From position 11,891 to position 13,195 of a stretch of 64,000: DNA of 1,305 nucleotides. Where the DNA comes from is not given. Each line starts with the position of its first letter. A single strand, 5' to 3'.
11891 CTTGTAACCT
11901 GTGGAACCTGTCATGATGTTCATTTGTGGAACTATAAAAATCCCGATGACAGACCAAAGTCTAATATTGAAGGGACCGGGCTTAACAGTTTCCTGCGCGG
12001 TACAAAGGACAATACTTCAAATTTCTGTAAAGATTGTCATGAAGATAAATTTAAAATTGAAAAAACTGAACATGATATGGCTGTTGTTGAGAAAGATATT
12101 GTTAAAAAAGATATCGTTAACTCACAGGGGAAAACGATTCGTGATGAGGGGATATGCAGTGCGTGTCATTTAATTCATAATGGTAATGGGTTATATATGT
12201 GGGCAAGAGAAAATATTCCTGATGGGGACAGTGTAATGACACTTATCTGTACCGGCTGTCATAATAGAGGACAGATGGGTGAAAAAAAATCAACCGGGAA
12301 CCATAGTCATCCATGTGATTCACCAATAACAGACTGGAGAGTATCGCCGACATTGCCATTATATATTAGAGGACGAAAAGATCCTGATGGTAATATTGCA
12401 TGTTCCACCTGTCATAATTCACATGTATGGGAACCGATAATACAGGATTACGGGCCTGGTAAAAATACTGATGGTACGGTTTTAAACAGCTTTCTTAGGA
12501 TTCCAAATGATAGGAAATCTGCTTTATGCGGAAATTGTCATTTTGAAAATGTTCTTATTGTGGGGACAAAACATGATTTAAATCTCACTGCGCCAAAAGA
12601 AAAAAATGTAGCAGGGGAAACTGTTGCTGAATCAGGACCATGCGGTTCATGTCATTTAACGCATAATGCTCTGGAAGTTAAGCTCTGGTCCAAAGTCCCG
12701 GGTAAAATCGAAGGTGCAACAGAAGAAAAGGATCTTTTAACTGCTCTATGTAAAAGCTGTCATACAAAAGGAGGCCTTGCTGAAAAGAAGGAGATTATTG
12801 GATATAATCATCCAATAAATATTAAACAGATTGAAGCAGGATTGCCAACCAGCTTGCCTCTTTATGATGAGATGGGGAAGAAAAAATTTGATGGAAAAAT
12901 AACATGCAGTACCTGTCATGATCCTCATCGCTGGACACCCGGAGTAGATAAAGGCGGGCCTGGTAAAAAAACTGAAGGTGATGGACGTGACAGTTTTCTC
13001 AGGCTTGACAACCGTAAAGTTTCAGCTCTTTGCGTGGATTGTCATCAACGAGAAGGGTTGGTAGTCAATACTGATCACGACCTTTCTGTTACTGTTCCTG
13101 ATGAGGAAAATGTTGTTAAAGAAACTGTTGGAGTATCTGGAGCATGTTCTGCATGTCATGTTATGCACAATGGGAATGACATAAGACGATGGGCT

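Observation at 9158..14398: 38-heme cytochrome built from seven diheme units plus six tandem tetraheme modules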

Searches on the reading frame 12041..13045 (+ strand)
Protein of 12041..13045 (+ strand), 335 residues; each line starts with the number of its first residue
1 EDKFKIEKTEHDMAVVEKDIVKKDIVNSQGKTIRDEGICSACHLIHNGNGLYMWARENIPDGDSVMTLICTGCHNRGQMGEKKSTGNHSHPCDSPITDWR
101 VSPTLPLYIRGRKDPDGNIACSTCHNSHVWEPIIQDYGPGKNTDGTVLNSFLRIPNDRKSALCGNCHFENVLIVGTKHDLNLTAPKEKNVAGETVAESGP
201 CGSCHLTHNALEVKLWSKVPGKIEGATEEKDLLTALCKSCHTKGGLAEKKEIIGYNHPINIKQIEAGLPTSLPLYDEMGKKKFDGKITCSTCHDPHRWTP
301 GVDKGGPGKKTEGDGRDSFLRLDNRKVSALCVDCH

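Call 39: predict_structure(alignment_id=A2)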
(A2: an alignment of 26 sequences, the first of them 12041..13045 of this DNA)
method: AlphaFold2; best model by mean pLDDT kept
length: 335 residues; sequences in the alignment: 26
mean_pLDDT: 60.8   pTM: 0.57
mean pLDDT of the five models: 60.8, 51.3, 47.2, 46.0, 41.8
residues with pLDDT >= 90: 0; 70-90: 57; 50-70: 219; < 50: 59
segments of 3 or more residues with pLDDT < 50: 45-53, 57-63, 128-132, 206-229, 289-292, 300-304
pLDDT, mean of each block of 10 residues (from residue 1): 62 70 63 70 48 48 55 67 60 62 67 65 53 62 62 61 64 68 75 73 50 39 46 66 72 54 66 66 57 52 56 60 62 70
secondary structure, 60 per line:
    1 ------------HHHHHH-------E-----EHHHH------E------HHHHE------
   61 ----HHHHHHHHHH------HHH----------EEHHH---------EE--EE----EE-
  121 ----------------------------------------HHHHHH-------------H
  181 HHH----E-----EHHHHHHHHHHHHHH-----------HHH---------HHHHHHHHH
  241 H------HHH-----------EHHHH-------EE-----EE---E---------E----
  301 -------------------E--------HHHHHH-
elements in order: H13-18 H33-36 H50-53 H65-74 H161-166 H180-183 H195-208 H232-241 H263-266 H329-334

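Call 43: fold_search(model_id=the predicted structure, library=pdb)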
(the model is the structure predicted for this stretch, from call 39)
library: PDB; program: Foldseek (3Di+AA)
matches with E <= 10: 0; with E <= 0.001: 0
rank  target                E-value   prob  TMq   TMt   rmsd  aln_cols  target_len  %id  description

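Call 44: search_solved_structures(query=A2, max_evalue=10, show_alignments=4)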
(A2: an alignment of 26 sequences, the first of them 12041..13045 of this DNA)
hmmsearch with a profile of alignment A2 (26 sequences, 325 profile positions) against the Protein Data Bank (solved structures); distinct sequences matched with E-value up to 10: 27.
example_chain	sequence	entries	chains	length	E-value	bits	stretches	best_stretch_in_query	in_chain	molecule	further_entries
7tfs_A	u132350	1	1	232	3.2e-09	39.7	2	167-232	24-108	Cytochrome c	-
9yuq_N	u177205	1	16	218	3.9e-08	36.1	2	167-217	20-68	Putative multiheme cytochrome c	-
1gu6_A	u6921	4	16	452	0.00024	23.7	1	192-270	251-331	CYTOCHROME C552 | Cytochrome c-552 | Cytochrome c nitrite reductase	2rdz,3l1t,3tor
2rf7_A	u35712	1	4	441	0.00026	23.6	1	192-270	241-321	Cytochrome c-552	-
4wjy_A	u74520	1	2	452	0.00031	23.3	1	192-270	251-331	Cytochrome c-552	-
7xxf_C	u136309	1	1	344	0.0024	20.4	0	225-283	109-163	Photosynthetic reaction center cytochrome c subunit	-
9h19_C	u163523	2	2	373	0.0054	19.2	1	212-284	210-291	Photosynthetic reaction center cytochrome c subunit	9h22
8k5o_C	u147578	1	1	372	0.0056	19.2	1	179-284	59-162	Photosynthetic reaction center cytochrome c subunit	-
9m8m_C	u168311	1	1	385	0.041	16.3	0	224-283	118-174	Photosynthetic reaction center cytochrome c subunit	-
6f0k_A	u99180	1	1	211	0.057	15.9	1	49-122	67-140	Cytochrome c family protein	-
1m1p_A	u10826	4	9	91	0.11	15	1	108-149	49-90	Small tetraheme cytochrome c | Periplasmic tetraheme cytochrome c CctA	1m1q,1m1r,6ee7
6qvm_A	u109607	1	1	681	0.16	14.4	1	111-289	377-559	Multiheme cytochrome cf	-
8bcx_A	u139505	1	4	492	0.21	14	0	193-235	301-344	Nitrite reductase (cytochrome; ammonia-forming)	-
6ef8_A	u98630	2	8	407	0.51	12.7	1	34-233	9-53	C-type cytochrome OmcS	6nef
3ubr_A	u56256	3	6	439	0.75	12.2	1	31-235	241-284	Cytochrome c-552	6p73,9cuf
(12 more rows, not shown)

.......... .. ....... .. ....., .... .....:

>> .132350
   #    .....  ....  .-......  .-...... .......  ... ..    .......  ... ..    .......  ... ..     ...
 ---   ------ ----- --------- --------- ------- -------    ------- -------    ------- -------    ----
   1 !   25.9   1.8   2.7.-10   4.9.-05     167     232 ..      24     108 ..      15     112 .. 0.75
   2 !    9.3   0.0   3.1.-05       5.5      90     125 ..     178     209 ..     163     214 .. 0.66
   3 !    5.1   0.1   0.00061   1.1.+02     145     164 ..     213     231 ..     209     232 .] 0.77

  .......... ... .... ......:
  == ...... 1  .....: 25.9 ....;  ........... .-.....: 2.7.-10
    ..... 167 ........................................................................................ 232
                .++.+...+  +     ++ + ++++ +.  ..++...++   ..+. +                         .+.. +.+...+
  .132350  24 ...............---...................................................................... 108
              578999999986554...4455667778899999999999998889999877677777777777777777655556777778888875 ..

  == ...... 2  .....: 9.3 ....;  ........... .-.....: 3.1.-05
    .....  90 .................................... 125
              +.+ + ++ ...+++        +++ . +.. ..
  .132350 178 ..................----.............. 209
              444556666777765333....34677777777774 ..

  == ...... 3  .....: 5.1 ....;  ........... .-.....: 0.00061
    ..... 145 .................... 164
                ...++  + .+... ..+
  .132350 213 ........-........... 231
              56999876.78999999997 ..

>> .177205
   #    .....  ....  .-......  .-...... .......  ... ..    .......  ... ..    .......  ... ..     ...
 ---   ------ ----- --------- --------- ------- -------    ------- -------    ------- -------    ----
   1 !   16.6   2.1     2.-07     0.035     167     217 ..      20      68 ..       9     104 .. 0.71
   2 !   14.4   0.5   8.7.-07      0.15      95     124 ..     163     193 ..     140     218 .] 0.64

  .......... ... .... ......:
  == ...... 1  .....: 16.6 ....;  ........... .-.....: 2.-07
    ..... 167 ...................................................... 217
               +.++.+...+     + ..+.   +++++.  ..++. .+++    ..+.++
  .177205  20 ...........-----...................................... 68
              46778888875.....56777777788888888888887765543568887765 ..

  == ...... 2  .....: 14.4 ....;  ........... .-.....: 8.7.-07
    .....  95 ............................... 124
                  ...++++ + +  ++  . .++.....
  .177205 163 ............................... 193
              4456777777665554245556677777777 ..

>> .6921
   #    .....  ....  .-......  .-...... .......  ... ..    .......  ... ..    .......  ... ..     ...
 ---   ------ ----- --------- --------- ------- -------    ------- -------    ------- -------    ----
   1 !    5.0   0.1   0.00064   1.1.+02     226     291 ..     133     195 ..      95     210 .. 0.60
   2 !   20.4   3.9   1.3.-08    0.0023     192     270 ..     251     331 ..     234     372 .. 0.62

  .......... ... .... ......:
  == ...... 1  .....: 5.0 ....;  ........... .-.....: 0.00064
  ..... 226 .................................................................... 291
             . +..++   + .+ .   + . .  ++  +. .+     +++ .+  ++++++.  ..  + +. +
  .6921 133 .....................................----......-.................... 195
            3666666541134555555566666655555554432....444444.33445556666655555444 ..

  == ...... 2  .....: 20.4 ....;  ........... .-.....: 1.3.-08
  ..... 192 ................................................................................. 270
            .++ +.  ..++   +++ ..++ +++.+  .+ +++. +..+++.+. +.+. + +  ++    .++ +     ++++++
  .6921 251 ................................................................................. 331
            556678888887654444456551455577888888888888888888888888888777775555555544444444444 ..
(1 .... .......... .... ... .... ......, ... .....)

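Call 79: find_homologous_proteins(query=A2, max_evalue=1e-20)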
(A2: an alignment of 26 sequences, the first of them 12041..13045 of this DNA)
Query A2 (26 sequences) (335 aa, profile of the alignment): 123 proteins with E <= 1e-20 among 8000 candidates; the best 120 are listed.
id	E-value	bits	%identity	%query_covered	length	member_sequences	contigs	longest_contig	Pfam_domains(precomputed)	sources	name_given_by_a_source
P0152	6.3e-270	911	40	100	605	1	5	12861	PF09699.16,PF14537.12,PF22678.2,PF14522.12,PF22113.2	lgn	-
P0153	4.1e-250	846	38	100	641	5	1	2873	PF09699.16,PF14537.12,PF14522.12,PF22113.2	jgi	jgi:hypothetical protein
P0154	5.1e-224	760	40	100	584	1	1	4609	PF09699.16,PF14537.12,PF22678.2,PF02085.22,PF14522.12,PF22113.2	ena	-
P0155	2.2e-221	752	38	100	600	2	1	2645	PF09699.16,PF14537.12,PF22678.2,PF02085.22,PF14522.12,PF22113.2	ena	-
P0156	8.4e-218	740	39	100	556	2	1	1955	PF09699.16,PF14537.12,PF14522.12,PF22113.2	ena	-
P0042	7.6e-215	730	39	100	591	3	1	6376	PF09699.16,PF14537.12,PF02085.22,PF14522.12,PF22113.2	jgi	jgi:predicted CXXCH cytochrome family protein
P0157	3.3e-213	725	35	100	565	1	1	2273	PF09699.16,PF14537.12,PF14522.12,PF22113.2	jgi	-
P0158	8.5e-212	720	38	100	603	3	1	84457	PF09699.16,PF14537.12,PF14522.12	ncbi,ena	-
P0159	7.6e-207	704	36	100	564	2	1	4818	PF09699.16,PF14537.12,PF14522.12,PF22113.2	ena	-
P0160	6.4e-188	642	36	100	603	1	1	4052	PF09699.16,PF14537.12,PF22678.2,PF14522.12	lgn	-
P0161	1.6e-187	641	36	100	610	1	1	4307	PF09699.16,PF14537.12,PF14522.12,PF22113.2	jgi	-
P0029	1.5e-177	608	40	100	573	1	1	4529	PF09699.16,PF14537.12,PF14522.12,PF22113.2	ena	-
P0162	6.0e-171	586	34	100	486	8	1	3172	PF09699.16,PF14537.12,PF14522.12,PF22113.2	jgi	jgi:predicted CXXCH cytochrome family protein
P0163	2.0e-168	578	37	92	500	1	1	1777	PF09699.16,PF14537.12,PF14522.12,PF22113.2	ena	-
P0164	1.6e-167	575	39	100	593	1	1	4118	PF09699.16,PF14537.12,PF02085.22,PF14522.12,PF22113.2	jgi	jgi:predicted CXXCH cytochrome family protein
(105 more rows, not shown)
